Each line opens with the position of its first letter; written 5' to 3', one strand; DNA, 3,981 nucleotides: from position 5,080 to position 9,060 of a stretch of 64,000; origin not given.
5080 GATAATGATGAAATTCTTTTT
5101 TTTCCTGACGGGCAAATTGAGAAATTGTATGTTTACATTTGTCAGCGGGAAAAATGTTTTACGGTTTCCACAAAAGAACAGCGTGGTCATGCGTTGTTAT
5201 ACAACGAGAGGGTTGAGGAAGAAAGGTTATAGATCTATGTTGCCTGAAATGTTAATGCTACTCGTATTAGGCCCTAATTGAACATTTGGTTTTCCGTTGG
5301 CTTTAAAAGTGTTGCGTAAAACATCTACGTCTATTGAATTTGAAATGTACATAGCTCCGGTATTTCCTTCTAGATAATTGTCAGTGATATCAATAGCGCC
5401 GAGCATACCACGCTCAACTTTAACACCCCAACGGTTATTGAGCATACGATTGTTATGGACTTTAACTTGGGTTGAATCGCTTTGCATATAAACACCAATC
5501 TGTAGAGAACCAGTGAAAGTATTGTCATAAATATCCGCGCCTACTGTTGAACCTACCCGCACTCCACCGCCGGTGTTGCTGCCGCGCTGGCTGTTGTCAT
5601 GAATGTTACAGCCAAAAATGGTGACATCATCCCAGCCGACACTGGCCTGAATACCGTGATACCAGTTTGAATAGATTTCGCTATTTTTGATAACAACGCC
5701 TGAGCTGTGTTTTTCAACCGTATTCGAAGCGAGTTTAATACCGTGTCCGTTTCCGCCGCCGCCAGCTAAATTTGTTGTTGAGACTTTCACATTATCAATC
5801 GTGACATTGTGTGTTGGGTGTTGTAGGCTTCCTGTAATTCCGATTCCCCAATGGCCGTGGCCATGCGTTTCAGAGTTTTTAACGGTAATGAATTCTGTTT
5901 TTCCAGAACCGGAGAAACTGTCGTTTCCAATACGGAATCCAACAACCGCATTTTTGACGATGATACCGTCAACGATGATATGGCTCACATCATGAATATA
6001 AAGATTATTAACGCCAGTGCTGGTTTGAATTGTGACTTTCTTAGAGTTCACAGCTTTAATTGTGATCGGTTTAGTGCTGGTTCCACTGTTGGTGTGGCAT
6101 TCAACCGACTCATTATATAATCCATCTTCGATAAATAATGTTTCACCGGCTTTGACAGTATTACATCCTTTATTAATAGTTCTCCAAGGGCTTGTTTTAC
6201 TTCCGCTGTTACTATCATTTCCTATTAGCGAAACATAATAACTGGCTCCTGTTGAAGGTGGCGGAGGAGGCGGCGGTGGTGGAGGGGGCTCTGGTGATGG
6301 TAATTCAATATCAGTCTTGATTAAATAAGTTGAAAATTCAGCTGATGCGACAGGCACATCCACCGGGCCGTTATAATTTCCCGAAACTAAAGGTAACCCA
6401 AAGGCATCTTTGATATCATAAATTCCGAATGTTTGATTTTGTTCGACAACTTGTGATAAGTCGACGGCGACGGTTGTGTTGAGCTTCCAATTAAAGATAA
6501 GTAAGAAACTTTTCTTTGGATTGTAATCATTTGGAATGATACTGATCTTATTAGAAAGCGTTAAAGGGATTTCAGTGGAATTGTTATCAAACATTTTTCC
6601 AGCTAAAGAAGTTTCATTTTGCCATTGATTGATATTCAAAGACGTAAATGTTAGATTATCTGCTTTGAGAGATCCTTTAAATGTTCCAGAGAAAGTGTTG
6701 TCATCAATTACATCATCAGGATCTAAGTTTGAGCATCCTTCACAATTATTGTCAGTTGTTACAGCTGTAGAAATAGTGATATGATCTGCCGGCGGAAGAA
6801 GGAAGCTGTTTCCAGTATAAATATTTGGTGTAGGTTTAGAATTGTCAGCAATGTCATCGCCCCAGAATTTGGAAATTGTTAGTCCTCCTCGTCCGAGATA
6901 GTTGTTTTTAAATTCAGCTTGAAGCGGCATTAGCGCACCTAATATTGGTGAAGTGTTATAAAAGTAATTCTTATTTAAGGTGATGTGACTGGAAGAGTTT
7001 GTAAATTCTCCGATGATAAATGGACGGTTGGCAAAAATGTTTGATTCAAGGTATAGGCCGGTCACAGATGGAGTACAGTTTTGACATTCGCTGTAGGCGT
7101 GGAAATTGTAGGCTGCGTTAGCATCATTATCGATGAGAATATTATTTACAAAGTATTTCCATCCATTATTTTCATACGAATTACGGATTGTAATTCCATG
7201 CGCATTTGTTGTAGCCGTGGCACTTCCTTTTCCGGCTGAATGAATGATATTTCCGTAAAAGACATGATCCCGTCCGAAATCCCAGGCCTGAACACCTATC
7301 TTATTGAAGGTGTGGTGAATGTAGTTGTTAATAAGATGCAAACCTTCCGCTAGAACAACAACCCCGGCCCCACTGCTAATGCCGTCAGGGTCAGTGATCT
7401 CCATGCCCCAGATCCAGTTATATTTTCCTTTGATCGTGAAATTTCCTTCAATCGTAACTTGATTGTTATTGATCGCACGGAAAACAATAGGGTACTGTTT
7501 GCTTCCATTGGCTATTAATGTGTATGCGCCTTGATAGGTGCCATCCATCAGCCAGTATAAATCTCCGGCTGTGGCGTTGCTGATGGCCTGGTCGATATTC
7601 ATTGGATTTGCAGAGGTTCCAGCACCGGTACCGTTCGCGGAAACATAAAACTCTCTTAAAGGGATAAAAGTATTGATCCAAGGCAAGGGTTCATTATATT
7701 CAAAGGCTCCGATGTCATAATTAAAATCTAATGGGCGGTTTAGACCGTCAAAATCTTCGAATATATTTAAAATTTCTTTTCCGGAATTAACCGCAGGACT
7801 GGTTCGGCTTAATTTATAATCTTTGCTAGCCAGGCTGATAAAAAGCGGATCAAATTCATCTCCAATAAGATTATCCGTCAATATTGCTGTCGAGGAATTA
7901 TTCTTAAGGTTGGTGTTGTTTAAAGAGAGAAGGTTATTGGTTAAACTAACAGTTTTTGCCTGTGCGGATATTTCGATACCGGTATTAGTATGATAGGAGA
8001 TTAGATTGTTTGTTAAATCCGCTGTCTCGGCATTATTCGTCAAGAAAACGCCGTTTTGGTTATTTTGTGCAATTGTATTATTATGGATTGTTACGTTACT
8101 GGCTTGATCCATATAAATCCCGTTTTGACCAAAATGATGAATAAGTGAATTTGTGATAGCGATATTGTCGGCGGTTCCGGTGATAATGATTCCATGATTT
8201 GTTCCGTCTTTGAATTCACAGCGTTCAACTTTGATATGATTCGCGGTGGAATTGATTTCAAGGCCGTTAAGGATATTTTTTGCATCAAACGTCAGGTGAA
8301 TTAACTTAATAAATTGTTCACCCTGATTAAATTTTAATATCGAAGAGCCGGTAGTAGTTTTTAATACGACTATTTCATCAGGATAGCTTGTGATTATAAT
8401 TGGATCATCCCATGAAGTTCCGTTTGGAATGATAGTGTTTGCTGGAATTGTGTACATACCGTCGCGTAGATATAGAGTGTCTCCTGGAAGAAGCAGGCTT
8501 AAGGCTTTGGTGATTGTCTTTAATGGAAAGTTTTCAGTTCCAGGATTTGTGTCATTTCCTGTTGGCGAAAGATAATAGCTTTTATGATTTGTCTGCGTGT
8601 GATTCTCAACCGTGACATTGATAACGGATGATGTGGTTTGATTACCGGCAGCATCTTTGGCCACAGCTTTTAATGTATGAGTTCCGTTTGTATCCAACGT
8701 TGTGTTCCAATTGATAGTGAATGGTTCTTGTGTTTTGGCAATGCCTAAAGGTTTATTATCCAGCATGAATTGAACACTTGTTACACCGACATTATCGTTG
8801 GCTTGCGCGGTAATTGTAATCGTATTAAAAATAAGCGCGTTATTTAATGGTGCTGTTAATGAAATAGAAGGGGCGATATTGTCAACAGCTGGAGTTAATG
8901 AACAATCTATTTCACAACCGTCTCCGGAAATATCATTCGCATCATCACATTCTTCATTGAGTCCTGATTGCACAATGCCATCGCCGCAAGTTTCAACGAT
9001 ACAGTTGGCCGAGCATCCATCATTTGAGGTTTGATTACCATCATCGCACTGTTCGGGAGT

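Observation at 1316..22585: T2SS / type IV filament hybrid gene set physically split by an antisense 11-kb giant secreted-protein gene: candidate dedicated giant-effector export system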

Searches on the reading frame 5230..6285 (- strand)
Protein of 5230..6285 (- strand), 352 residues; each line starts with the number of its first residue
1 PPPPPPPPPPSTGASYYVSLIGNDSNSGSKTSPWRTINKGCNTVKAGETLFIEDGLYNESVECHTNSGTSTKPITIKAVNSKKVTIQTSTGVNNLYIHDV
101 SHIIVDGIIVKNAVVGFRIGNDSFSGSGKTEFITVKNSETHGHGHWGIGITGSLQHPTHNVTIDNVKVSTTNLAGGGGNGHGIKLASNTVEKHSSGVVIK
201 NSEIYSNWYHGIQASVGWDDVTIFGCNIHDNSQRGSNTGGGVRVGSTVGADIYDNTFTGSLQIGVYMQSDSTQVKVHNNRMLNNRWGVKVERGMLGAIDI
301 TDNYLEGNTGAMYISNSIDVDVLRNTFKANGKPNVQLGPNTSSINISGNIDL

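Call 50: predict_structure(alignment_id=A1)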
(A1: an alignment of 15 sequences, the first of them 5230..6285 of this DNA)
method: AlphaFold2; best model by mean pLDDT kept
length: 352 residues; sequences in the alignment: 15
mean_pLDDT: 78.3   pTM: 0.81
mean pLDDT of the five models: 78.3, 78.0, 77.4, 75.1, 73.4
residues with pLDDT >= 90: 154; 70-90: 99; 50-70: 56; < 50: 43
segments of 3 or more residues with pLDDT < 50: 313-352
pLDDT, mean of each block of 10 residues (from residue 1): 57 87 97 97 96 95 93 94 81 85 95 91 67 95 91 78 90 67 85 84 93 88 94 69 88 86 76 80 80 62 67 41 29 34 35 31
secondary structure, 60 per line:
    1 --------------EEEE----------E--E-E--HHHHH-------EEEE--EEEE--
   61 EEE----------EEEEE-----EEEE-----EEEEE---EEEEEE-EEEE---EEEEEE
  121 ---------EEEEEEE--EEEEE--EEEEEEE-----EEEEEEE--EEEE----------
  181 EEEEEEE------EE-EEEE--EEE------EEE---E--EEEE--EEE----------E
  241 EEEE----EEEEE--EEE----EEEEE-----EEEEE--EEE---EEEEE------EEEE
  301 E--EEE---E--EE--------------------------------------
elements in order: E15-18 H37-41 E49-52 E55-58 E61-63 E74-78 E84-87 E93-97 E101-106 E108-111 E115-120 E130-136 E139-143 E146-152 E158-164 E167-170 E181-187 E197-200 E203-205 E212-214 E221-224 E227-229 E240-244 E249-253 E256-258 E263-267 E273-277 E280-282 E286-290 E297-301 E304-306

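Call 54: fold_search(model_id=the predicted structure, library=pdb)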
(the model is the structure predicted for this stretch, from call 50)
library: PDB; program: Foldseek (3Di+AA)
matches with E <= 10: 484; with E <= 0.001: 81
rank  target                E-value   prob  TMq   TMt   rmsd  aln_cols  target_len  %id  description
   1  1ru4                  6.7e-09  1.00  0.63  0.56   5.4       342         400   16  Crystal structure of pectate lyase Pel9A (released 2004-04-13)
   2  5olr_A                1.6e-08  1.00  0.60  0.50   7.4       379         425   16  Rhamnogalacturonan lyase (released 2017-11-29)
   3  5olq_C                5.9e-08  1.00  0.51  0.43   9.4       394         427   15  Rhamnogalacturonan lyase (released 2017-11-29)
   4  6kqs_A                1.0e-07  1.00  0.57  0.34   6.5       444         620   14  Crystal Structure of GH136 lacto-N-biosidase from Eubacterium ramulus - selenomethionine derivative (released 2020-06-10)
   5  6kqt_A                1.4e-07  1.00  0.53  0.32   8.8       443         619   14  Crystal Structure of GH136 lacto-N-biosidase from Eubacterium ramulus - native protein (released 2020-06-10)
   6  7v6i_A                1.7e-07  1.00  0.51  0.32  10.9       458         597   14  Crystal structure of lacto-N-biosidase BsaX from Bifidobacterium saguini, lacto-N-biose complex (released 2022-02-09)
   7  5olq_A                1.8e-07  1.00  0.61  0.51   5.8       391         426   16  Rhamnogalacturonan lyase (released 2017-11-29)
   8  5olr_C                2.0e-07  1.00  0.63  0.53   5.2       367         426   17  Rhamnogalacturonan lyase (released 2017-11-29)
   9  7v6m_A                2.7e-07  1.00  0.51  0.34   9.5       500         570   14  Crystal structure of lacto-N-biosidase TnX from Tynzenella nexilis, lacto-N-biose complex (released 2022-02-09)
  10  3vst_A                3.6e-07  1.00  0.52  0.30   8.3       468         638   13  The complex structure of XylC with Tris (released 2013-02-27)
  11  5gqc_A                5.8e-07  1.00  0.34  0.24  11.2       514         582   13  Crystal structure of lacto-N-biosidase LnbX from Bifidobacterium longum subsp. longum, ligand-free form (released 2017-04-19)
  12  5gqc_D                1.0e-06  1.00  0.31  0.22  12.7       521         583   13  Crystal structure of lacto-N-biosidase LnbX from Bifidobacterium longum subsp. longum, ligand-free form (released 2017-04-19)
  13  7o7a_A                1.5e-06  1.00  0.30  0.28   9.7       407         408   13  Structure of the PL6 family alginate lyase Pedsa0632 from Pseudopedobacter saltans (released 2021-07-28)
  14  7o7a_B                1.5e-06  1.00  0.31  0.28  10.0       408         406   13  Structure of the PL6 family alginate lyase Pedsa0632 from Pseudopedobacter saltans (released 2021-07-28)
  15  7o78_A                5.7e-06  1.00  0.37  0.29  10.7       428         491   10  Structure of the PL6 family chondroitinase B from Pseudopedobacter saltans, Pedsa3807 (released 2021-07-28)
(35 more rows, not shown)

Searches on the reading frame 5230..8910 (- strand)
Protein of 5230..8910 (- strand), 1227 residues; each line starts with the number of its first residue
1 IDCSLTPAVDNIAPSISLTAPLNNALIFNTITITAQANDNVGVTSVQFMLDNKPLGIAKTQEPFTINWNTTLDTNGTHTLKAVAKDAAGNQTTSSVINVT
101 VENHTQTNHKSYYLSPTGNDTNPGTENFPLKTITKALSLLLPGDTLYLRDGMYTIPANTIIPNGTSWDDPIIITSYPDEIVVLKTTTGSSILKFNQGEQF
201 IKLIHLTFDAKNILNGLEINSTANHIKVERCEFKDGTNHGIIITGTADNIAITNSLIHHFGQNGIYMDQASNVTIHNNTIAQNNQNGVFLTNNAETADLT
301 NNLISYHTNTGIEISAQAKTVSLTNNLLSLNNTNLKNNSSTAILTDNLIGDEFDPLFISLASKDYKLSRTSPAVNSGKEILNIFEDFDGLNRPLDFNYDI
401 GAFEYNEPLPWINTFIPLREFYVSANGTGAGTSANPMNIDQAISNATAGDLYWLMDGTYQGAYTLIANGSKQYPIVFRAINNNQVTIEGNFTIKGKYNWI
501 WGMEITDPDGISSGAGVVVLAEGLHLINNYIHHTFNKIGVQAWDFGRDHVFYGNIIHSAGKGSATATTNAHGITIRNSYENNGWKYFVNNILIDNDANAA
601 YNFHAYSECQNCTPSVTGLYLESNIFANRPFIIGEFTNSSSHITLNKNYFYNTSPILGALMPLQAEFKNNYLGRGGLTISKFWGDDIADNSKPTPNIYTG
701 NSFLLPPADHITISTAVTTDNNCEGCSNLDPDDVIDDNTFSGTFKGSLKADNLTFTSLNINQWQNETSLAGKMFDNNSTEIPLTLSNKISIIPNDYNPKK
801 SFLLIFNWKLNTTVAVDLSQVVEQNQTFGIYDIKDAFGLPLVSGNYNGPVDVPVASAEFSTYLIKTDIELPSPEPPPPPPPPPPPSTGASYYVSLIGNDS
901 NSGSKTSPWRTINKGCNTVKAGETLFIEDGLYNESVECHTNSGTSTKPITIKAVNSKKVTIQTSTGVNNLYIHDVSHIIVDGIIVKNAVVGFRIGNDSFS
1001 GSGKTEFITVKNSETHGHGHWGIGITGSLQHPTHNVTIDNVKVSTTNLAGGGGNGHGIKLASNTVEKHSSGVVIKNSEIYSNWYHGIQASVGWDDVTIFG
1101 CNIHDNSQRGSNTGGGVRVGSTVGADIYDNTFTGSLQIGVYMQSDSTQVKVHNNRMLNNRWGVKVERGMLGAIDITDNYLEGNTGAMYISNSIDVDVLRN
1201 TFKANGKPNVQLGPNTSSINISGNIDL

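Call 27: find_homologous_proteins(query=window:5230-8910:-, max_evalue=1e-10)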
Query window:5230-8910:- (1227 aa): 230 proteins with E <= 1e-10 among 8000 candidates; the best 120 are listed.
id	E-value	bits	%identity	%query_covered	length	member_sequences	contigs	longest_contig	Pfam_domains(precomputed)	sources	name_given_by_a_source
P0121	0.0e+0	2187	99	79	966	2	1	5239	PF13229.13,PF07602.18,PF22842.4,PF14592.13,PF05048.20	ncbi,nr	ncbi:MAG: right-handed parallel beta-helix repeat-containing protein, partial [Candidatus Omnitrophi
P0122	1.1e-165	572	51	8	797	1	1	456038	PF27332.1,PF14347.12,PF02494.23,PF17957.8,PF13750.13,PF11088.13,PF19077.7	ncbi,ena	-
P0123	8.0e-163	562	45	8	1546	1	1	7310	PF27332.1,PF13313.12,PF13229.13,PF02494.23,PF17957.8,PF13750.13,PF11088.13,PF19077.7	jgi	jgi:hypothetical protein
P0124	9.9e-160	552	41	9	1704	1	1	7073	PF17957.8,PF13750.13,PF16355.12,PF17996.8,PF19077.7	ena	-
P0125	3.3e-155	537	52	7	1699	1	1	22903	PF19906.5,PF17957.8,PF13750.13,PF17996.8,PF06832.19,PF19077.7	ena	-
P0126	4.3e-154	533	51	8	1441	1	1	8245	PF02494.23,PF17957.8,PF13385.14,PF13750.13,PF00041.28,PF19077.7,PF16656.12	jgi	-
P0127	4.7e-149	517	38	9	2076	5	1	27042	PF27332.1,PF15418.13,PF07691.18,PF02494.23,PF17957.8,PF10528.15,PF13750.13,PF24421.2,PF17996.8,PF19077.7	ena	-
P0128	3.6e-147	510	48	8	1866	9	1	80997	PF07495.20,PF11797.15,PF17957.8,PF13385.14,PF18962.8,PF13750.13,PF19077.7,PF16656.12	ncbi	ncbi:MAG: T9SS type A sorting domain-containing protein, partial [Bacteroidetes bacterium]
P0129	1.0e-142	496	47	9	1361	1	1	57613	PF07495.20,PF27332.1,PF15418.13,PF11797.15,PF17957.8,PF13750.13,PF16640.12,PF16403.12,PF24384.2,PF12245.15,PF25581.2,PF03160.21,PF07995.18,PF19077.7,PF09134.17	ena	-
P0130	1.7e-133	465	49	9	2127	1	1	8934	PF07495.20,PF11797.15,PF17957.8,PF13385.14,PF13750.13,PF02973.23,PF02210.32,PF19077.7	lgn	-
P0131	8.6e-132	459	45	10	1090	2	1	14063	PF27332.1,PF02494.23,PF17957.8,PF13750.13,PF00028.24,PF17996.8,PF01835.26,PF19077.7,PF17936.8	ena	-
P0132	6.7e-128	446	45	9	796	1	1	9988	PF14347.12,PF02494.23,PF17957.8,PF26548.1,PF13750.13,PF06832.19,PF15983.11,PF19077.7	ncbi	-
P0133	2.2e-124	435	43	13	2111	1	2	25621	PF07495.20,PF13313.12,PF11797.15,PF18981.7,PF13205.13,PF17957.8,PF13385.14,PF18962.8,PF13750.13,PF19077.7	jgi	jgi:glutamine amidotransferase PdxT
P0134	4.4e-123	430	50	8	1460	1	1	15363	PF18099.8,PF16990.12,PF07953.21,PF00354.25,PF17957.8,PF13385.14,PF13750.13,PF00041.28,PF19077.7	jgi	jgi:chitodextrinase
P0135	3.7e-122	427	50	8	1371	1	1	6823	PF17957.8,PF13750.13,PF17996.8,PF19077.7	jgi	jgi:hypothetical protein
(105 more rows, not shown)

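Call 29: search_solved_structures(query=window:5230-8610:-, max_evalue=0.01)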
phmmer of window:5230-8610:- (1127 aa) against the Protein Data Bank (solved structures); distinct sequences matched with E-value up to 0.01: 3.
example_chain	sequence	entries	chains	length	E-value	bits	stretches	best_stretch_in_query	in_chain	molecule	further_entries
5olq_A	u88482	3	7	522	4.1e-08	34.9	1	10-61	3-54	Rhamnogalacturonan lyase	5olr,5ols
3vst_A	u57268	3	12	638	9.9e-07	30.3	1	790-867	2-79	Xylosidase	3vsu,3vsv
2pyg_A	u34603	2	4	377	0.0055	17.9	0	125-229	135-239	Poly(beta-D-mannuronate) C5 epimerase 4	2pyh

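Call 38: find_homologous_proteins(query=window:5230-8580:-, max_evalue=0.00001)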
Query window:5230-8580:- (1117 aa): 16 proteins with E <= 0.00001 among 8000 candidates.
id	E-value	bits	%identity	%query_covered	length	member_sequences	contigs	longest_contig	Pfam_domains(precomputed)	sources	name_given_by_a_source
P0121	0.0e+0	2187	99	87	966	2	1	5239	PF13229.13,PF07602.18,PF22842.4,PF14592.13,PF05048.20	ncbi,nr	ncbi:MAG: right-handed parallel beta-helix repeat-containing protein, partial [Candidatus Omnitrophi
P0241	5.3e-28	116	40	6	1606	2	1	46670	PF18887.6,PF07602.18,PF22842.4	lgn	-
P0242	3.4e-16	77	33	19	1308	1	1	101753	PF13229.13,PF07953.21,PF13287.13,PF13385.14,PF13290.14,PF00041.28,PF05048.20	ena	-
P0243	4.1e-13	66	25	26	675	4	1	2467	PF22842.4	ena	-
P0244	2.3e-11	61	27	30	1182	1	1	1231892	PF13229.13,PF18099.8,PF12904.14,PF13204.14,PF22842.4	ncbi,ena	-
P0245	6.4e-11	59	24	27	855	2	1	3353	PF07679.23,PF13229.13,PF07602.18,PF22842.4,PF02368.25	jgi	-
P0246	5.0e-10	56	34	13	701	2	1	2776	PF16380.11,PF13229.13,PF17957.8,PF18962.8,PF22842.4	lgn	-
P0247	5.7e-10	56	35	7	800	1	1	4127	PF19408.6,PF18962.8,PF17161.11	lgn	-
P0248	9.9e-10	55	32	13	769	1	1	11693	PF13229.13,PF18998.7,PF22842.4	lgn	-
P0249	1.7e-9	54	31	15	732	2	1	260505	PF13229.13,PF02018.24,PF22842.4,PF05048.20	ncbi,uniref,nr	ncbi:carbohydrate binding domain-containing protein [Paenibacillus glycanilyticus]|uniref:carbohydra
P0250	1.0e-8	52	29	20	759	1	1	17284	PF13229.13,PF15780.12,PF07602.18,PF22842.4,PF22544.3,PF05048.20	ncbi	ncbi:MAG TPA: right-handed parallel beta-helix repeat-containing protein [Anaerolineales bacterium]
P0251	6.9e-8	49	28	26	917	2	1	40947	PF13229.13,PF22842.4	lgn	-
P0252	7.4e-7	46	41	7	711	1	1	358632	PF13229.13,PF02018.24,PF22842.4,PF14592.13,PF05048.20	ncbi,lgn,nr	ncbi:hypothetical protein HGA91_03430 [candidate division WWE3 bacterium]|nr:hypothetical protein [c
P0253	1.1e-6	45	39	13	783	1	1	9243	PF13229.13,PF18962.8,PF22842.4,PF13860.13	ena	-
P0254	1.3e-6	45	43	6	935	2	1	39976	PF13229.13,PF13753.13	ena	-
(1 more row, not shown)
